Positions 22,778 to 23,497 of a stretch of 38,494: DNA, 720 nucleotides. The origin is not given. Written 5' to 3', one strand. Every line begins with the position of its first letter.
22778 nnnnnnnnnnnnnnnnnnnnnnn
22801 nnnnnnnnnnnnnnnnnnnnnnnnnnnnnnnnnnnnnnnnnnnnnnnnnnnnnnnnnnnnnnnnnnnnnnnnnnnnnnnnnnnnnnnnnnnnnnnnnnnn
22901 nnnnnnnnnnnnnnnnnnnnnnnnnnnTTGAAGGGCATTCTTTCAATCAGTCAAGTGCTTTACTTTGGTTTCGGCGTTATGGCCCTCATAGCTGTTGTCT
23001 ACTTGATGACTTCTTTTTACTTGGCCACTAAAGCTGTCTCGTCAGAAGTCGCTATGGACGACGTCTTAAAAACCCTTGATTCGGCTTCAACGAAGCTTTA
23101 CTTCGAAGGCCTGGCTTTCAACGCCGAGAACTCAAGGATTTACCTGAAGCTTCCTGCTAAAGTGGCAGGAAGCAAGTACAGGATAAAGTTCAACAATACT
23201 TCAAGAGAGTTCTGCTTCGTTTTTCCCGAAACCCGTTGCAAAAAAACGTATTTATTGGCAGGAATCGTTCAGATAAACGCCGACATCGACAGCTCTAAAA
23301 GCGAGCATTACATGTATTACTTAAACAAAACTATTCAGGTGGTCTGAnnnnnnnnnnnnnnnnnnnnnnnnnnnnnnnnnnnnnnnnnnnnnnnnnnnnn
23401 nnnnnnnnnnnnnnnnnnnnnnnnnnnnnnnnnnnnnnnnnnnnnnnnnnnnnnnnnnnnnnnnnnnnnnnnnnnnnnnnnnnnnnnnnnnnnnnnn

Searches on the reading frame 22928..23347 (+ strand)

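Call 3: search_protein_families(library=pfam, max_evalue=0.01, proteins=[window:22928-23347:+])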
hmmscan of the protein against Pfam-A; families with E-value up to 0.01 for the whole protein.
window:22928-23347:+ (139 aa): 1 family
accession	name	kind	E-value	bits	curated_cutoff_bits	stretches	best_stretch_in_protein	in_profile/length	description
PF23928.1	DUF7266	-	0.0033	17.6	27.6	1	64-107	66-107/145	Family of unknown function (DUF7266)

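Call 4: search_protein_families(library=ncbifam, max_evalue=0.01, proteins=[window:22928-23347:+])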
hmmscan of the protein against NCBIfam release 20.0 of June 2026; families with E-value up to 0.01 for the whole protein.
window:22928-23347:+ (139 aa): 1 family
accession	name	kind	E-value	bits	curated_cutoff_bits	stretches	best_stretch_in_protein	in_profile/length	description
TIGR03094.1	sulfo_cyanin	equivalog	0.0043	16.5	168.4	1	16-93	11-82/195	sulfocyanin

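Call 70: search_protein_families(library=pfam, max_evalue=1, proteins=[window:22928-23347:+])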
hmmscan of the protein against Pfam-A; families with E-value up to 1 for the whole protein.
window:22928-23347:+ (139 aa): 1 family
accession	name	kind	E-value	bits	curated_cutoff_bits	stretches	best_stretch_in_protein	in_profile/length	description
PF23928.1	DUF7266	-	0.0033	17.6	27.6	1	64-107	66-107/145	Family of unknown function (DUF7266)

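Call 80: search_protein_families(library=ncbifam, max_evalue=0.1, proteins=[window:22928-23347:+])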
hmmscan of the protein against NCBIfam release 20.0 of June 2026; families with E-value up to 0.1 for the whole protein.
window:22928-23347:+ (139 aa): 1 family
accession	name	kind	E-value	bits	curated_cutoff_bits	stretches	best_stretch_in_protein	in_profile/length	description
TIGR03094.1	sulfo_cyanin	equivalog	0.0043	16.5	168.4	1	16-93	11-82/195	sulfocyanin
